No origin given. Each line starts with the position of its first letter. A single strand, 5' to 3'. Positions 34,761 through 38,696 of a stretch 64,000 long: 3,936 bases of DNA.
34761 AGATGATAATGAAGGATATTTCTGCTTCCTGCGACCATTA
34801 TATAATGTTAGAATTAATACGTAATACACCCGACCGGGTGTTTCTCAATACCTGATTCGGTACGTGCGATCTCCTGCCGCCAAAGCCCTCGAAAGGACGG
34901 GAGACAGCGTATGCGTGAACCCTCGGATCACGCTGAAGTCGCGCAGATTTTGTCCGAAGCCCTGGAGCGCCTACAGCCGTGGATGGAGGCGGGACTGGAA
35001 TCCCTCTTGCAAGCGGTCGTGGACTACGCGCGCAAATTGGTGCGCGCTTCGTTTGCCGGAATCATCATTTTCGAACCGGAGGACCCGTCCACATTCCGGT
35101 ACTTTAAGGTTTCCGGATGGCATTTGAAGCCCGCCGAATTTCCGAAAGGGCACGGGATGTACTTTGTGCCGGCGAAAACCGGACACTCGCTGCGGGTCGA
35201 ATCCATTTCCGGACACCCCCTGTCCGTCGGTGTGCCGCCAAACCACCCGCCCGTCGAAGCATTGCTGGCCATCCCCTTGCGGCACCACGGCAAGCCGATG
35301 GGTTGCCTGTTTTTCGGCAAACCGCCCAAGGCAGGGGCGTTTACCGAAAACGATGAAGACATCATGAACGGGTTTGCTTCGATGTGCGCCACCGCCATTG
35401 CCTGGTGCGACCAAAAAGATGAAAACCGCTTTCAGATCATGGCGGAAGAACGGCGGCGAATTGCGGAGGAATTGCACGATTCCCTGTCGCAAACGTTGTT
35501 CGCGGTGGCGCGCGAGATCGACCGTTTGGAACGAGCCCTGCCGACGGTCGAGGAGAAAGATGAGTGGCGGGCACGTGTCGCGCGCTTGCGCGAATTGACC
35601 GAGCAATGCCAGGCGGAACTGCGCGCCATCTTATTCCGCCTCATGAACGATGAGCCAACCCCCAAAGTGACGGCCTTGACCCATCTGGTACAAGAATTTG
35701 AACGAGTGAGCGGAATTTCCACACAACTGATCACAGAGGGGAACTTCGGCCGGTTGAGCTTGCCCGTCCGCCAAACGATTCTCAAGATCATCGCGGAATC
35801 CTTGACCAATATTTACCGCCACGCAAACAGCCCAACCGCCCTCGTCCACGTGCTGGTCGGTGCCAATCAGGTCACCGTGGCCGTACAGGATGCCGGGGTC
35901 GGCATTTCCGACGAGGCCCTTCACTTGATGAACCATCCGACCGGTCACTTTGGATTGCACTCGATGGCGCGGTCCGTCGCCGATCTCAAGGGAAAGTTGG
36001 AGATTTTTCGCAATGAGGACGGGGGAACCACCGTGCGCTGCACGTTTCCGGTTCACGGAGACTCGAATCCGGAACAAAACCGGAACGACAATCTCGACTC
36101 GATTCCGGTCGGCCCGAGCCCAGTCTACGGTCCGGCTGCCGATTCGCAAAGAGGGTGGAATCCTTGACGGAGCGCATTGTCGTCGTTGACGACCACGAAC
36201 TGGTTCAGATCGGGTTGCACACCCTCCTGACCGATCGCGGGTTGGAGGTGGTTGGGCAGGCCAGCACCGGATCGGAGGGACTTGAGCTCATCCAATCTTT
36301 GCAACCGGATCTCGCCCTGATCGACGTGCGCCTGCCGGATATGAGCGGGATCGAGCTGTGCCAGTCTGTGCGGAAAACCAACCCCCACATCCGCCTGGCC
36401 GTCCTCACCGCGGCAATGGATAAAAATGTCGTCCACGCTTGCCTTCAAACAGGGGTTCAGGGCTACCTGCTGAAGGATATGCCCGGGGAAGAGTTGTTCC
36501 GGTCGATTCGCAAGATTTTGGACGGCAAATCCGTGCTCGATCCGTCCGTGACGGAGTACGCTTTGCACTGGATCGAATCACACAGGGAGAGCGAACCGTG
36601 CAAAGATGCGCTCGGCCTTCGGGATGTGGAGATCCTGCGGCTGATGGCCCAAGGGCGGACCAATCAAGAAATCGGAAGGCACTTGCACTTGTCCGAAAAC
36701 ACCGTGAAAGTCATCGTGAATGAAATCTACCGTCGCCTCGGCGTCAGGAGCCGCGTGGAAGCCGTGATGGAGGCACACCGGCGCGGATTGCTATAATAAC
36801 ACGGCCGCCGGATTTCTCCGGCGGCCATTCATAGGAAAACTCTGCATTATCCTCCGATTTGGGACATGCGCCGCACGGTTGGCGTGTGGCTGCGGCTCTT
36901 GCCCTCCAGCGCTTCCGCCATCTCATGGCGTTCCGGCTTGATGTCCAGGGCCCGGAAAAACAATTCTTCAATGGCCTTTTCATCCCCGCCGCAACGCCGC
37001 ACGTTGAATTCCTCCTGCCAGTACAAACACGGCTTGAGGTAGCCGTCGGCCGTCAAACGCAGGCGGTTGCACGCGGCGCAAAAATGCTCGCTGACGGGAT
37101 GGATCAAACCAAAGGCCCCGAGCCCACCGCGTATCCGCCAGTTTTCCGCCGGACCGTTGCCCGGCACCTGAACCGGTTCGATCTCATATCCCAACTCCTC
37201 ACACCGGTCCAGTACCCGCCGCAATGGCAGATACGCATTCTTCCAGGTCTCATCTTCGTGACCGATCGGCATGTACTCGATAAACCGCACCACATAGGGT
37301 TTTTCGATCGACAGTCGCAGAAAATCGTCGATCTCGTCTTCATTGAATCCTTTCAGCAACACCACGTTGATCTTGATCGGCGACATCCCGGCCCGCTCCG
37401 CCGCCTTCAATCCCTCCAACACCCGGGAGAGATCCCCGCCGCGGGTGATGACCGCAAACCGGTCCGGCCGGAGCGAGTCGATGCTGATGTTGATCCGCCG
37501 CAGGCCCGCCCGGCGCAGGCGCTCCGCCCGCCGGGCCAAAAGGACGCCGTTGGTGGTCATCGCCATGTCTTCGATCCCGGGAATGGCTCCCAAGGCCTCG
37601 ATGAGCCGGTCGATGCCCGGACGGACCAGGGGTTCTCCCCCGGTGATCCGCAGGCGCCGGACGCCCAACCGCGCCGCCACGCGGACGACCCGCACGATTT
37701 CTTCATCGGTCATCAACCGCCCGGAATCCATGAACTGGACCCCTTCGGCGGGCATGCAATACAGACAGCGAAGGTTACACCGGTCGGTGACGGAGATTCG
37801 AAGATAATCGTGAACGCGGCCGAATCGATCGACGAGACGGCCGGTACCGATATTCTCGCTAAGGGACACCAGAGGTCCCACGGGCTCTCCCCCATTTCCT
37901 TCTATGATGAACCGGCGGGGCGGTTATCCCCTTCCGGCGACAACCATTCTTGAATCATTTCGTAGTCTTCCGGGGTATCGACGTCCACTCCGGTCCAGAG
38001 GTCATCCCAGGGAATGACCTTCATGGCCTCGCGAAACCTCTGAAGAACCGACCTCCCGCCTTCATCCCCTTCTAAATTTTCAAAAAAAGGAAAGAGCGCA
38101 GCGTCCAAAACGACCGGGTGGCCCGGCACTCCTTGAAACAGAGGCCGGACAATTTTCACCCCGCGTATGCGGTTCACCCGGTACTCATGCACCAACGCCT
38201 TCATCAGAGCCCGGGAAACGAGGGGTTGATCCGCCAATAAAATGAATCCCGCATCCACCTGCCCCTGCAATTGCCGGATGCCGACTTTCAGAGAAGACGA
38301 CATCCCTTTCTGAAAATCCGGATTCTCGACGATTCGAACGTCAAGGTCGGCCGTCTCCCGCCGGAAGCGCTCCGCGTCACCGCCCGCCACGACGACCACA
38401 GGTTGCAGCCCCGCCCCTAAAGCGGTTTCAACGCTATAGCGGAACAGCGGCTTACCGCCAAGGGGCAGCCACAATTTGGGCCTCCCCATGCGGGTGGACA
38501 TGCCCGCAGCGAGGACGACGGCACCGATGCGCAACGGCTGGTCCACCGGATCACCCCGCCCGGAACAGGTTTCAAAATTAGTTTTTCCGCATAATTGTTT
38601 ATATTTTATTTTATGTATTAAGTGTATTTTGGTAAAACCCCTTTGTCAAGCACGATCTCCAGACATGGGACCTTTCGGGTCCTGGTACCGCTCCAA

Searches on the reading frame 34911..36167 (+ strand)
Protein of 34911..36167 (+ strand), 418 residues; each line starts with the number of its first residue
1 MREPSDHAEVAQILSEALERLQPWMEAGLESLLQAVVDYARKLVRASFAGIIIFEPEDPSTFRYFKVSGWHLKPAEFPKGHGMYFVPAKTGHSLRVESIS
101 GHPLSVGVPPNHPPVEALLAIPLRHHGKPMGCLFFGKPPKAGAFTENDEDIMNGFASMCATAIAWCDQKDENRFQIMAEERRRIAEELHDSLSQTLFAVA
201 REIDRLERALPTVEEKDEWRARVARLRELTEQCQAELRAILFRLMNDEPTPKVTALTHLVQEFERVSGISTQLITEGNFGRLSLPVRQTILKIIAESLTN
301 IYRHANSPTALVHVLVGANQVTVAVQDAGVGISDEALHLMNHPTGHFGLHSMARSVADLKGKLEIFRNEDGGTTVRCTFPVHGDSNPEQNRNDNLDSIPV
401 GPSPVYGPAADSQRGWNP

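Call 41: search_protein_families(library=pfam, proteins=[window:34911-36167:+], max_evalue=0.001)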
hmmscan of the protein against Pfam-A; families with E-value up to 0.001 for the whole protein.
window:34911-36167:+ (418 aa): 6 families
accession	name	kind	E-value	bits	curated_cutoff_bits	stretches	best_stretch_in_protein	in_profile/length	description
PF13185.12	GAF_2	-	7.7e-15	55.7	28.6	1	27-164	2-136/136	GAF domain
PF07730.19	HisKA_3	-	4.8e-12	46.7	24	1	180-244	1-63/68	Histidine kinase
PF02518.31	HATPase_c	-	4.7e-10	40.3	26.4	1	289-381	5-109/111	Histidine kinase-, DNA gyrase B-, and HSP90-like ATPase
PF01590.32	GAF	-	5.2e-10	40.4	22.4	1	29-163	2-133/133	GAF domain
PF13492.12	GAF_3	-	1.9e-06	28.7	27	1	30-164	3-128/129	GAF domain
PF13581.12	HATPase_c_2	-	1.8e-05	25.1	27.4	1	267-378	22-126/127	Histidine kinase-like ATPase domain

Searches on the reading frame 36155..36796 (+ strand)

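Call 41: search_protein_families(library=pfam, proteins=[window:36155-36796:+], max_evalue=0.001)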
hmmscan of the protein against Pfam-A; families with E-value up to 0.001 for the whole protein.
window:36155-36796:+ (213 aa): 3 families
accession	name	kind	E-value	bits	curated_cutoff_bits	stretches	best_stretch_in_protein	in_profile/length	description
PF00072.30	Response_reg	-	3.3e-27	95.3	30.2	1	8-118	1-110/111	Response regulator receiver domain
PF00196.25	GerE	-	2.1e-16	59.7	23.5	1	153-207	3-57/57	Bacterial regulatory proteins, luxR family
PF13384.12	HTH_23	-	0.0003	21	24.6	1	159-188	9-38/50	Homeodomain-like domain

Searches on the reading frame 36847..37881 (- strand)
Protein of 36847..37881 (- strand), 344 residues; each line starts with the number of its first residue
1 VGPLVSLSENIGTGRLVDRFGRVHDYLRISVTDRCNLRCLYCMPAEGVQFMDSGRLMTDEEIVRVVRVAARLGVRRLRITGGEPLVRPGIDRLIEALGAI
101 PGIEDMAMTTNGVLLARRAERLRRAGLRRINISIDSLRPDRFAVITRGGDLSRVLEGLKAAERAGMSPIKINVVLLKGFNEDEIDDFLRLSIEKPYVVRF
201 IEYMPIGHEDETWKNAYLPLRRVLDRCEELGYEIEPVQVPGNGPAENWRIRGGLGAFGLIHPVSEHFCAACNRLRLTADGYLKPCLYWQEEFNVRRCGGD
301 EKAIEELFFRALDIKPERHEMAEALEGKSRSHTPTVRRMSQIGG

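Call 41: search_protein_families(library=pfam, proteins=[window:36847-37881:-], max_evalue=0.001)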
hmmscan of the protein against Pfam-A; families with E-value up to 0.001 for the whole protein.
window:36847-37881:- (344 aa): 3 families
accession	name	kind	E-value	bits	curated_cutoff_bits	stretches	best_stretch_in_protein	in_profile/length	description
PF04055.27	Radical_SAM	-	8.1e-39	133.9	29.5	1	29-190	1-165/166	Radical SAM superfamily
PF06463.18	Mob_synth_C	-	4.8e-34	117.5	37.4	1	197-320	2-127/128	Molybdenum Cofactor Synthesis C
PF13353.11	Fer4_12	-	1.3e-05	26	22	1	34-135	14-114/137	4Fe-4S single cluster domain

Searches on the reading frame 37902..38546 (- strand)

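Call 41: search_protein_families(library=pfam, proteins=[window:37902-38546:-], max_evalue=0.001)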
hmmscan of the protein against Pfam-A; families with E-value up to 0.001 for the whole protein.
window:37902-38546:- (214 aa): 2 families
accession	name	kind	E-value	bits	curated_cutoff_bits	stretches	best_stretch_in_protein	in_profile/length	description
PF12804.13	NTP_transf_3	-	2e-38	132.5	27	1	9-170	1-156/160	MobA-like NTP transferase domain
PF01128.25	IspD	-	8.5e-07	29.4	27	1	9-123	3-118/221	2-C-methyl-D-erythritol 4-phosphate cytidylyltransferase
